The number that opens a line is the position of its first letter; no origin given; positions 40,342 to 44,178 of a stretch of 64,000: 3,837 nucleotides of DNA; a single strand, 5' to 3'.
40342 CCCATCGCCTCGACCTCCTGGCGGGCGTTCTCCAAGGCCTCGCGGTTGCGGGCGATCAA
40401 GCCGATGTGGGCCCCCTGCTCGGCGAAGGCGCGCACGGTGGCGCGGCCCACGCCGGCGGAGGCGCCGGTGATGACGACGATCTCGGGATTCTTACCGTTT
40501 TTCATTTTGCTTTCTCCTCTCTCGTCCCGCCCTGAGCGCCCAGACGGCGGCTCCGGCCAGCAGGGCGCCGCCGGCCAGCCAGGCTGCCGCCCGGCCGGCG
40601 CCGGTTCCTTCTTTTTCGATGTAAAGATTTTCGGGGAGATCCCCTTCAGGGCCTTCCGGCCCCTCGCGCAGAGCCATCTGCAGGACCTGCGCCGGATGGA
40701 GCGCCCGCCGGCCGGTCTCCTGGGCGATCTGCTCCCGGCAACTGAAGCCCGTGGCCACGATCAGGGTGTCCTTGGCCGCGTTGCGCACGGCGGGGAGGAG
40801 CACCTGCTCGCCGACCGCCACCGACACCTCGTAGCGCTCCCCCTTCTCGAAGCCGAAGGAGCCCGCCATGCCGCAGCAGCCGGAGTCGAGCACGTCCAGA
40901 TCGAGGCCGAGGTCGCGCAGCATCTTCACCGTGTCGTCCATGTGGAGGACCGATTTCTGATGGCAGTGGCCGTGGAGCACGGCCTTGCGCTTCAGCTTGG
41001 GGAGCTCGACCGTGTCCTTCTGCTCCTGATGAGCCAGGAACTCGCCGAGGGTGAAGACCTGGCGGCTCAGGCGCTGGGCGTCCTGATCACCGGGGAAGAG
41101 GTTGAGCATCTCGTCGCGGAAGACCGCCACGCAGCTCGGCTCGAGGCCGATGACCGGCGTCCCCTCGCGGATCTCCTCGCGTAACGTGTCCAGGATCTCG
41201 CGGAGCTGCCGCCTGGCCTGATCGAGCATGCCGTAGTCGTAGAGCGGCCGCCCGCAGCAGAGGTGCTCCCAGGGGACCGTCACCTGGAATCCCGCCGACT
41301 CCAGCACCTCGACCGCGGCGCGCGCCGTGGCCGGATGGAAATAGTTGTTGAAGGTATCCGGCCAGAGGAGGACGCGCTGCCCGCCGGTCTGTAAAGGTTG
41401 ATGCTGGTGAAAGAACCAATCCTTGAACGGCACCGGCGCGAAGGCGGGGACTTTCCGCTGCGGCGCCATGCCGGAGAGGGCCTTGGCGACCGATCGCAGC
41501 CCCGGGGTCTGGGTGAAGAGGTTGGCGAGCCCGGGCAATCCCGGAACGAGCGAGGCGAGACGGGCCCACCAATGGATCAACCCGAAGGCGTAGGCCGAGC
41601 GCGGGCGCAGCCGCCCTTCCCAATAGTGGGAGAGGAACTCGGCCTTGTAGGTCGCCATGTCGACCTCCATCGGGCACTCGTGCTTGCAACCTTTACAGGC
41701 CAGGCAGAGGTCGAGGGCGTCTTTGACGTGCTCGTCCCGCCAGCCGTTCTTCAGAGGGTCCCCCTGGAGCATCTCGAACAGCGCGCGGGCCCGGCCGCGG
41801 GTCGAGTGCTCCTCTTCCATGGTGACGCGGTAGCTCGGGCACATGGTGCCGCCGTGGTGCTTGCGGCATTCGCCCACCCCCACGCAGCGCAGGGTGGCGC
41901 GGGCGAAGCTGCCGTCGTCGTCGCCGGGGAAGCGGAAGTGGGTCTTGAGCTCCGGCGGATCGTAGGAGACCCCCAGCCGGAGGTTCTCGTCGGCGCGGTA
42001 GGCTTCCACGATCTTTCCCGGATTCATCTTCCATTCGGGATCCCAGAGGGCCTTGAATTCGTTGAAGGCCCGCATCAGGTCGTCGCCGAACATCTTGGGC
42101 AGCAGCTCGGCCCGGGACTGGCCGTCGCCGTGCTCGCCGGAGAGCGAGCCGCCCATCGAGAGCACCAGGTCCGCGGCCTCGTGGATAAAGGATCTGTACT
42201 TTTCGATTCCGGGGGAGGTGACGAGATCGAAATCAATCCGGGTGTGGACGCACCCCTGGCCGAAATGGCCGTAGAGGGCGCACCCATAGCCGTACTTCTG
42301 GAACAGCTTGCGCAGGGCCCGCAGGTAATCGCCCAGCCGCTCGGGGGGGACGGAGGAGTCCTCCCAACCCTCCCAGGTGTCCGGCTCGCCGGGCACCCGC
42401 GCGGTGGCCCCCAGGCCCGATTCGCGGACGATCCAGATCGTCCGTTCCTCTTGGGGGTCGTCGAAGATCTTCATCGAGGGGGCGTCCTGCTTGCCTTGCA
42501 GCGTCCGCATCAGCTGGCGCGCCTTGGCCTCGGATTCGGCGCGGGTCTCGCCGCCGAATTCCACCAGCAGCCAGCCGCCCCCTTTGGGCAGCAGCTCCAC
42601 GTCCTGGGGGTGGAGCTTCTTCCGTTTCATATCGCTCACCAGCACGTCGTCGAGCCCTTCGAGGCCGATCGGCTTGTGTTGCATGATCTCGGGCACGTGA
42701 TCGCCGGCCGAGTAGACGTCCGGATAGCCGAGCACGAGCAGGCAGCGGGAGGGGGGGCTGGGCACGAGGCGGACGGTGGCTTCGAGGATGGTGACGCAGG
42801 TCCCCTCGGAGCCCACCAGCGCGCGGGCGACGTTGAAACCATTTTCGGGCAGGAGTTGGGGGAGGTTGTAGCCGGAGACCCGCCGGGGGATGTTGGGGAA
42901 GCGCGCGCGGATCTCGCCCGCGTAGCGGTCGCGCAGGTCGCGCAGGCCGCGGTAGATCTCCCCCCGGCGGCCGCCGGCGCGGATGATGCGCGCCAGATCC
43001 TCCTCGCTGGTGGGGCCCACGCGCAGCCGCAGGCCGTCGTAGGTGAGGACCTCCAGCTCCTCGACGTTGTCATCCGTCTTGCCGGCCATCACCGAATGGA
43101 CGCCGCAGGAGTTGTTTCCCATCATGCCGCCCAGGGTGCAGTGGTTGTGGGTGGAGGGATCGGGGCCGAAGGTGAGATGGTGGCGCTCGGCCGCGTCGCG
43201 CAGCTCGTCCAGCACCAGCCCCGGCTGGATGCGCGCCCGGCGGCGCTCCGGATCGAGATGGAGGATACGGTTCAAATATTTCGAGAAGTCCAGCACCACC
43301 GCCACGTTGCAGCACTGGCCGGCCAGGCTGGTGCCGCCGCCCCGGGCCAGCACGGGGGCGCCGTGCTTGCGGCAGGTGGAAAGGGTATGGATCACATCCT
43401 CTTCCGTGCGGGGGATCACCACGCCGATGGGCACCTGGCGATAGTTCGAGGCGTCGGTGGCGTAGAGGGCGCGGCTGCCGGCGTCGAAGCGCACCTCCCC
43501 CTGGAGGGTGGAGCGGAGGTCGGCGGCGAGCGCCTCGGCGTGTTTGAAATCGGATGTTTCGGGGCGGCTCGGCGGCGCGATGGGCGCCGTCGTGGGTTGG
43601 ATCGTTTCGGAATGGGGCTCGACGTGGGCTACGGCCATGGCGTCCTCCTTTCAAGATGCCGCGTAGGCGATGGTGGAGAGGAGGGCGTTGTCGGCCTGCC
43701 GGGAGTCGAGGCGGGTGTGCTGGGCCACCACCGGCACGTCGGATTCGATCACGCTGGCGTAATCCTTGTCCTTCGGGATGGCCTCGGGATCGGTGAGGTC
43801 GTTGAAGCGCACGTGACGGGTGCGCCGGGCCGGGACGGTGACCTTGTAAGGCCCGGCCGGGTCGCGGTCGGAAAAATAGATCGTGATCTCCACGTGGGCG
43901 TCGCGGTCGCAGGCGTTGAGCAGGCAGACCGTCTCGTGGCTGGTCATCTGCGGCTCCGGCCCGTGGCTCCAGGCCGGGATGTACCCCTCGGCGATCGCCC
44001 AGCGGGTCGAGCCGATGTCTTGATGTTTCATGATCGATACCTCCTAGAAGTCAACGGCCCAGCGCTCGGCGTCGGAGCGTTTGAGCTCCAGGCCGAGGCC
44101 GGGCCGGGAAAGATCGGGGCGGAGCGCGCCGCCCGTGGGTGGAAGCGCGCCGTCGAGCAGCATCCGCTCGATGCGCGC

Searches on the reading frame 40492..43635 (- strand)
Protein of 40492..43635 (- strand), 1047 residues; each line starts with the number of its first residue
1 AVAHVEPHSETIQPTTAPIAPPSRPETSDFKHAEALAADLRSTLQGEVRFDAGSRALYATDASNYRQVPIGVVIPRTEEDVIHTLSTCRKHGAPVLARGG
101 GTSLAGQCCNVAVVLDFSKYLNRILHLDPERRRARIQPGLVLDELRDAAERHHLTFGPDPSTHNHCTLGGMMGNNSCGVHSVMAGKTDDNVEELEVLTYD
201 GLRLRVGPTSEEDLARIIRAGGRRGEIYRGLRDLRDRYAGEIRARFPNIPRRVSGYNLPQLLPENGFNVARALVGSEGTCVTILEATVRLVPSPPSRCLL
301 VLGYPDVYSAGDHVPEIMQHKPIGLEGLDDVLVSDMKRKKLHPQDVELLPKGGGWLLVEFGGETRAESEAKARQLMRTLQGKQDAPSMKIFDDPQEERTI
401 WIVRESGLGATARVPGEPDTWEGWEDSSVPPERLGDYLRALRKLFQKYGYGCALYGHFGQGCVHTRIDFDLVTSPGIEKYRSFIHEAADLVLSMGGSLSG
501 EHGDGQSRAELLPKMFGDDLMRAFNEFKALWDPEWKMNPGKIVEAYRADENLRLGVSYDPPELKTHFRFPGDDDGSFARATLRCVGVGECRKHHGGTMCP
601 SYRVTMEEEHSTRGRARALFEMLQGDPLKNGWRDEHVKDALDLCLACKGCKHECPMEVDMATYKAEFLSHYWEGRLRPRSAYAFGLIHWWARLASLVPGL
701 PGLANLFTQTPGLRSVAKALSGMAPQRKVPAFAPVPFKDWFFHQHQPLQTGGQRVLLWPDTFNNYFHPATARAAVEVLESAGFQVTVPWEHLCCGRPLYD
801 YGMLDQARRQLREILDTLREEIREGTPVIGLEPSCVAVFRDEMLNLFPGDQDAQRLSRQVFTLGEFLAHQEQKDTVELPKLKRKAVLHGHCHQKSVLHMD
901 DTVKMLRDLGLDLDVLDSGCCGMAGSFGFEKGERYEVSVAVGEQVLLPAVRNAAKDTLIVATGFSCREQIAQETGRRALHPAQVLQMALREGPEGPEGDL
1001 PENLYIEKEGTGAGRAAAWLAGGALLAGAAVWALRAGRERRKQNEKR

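Call 14: search_protein_families(library=pfam, proteins=[window:40492-43635:-], max_evalue=0.001)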
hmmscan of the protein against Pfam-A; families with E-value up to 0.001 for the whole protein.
window:40492-43635:- (1047 aa): 5 families
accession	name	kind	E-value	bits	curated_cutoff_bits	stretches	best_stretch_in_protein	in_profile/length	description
PF02913.24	FAD-oxidase_C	-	2.4e-47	162.2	21.2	1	294-542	2-248/248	FAD linked oxidases, C-terminal domain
PF01565.28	FAD_binding_4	-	1.8e-39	135.1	26.4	1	69-206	1-138/139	FAD binding domain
PF13183.11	Fer4_8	-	1e-08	36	27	1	582-658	3-68/68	4Fe-4S dicluster domain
PF02754.22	CCG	-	4.1e-08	33.7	20.6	1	764-839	11-84/85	Cysteine-rich domain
PF13534.11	Fer4_17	-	4.3e-07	30.8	22.2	1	583-659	1-61/61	4Fe-4S dicluster domain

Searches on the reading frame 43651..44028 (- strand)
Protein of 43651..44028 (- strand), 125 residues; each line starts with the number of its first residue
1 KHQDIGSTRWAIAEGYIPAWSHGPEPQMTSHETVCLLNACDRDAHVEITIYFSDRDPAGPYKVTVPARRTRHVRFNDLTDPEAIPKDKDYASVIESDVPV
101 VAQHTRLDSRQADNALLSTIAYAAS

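Call 14: search_protein_families(library=pfam, proteins=[window:43651-44028:-], max_evalue=0.001)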
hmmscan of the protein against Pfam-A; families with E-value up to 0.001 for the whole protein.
window:43651-44028:- (125 aa): 2 families
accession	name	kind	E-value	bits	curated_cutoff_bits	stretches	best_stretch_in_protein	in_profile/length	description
PF07100.16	ASRT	-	5.1e-58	194.7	25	1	5-123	1-119/119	Anabaena sensory rhodopsin transducer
PF18986.5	DUF5719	-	0.00019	21.1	26.2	1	31-107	173-246/319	Family of unknown function (DUF5719)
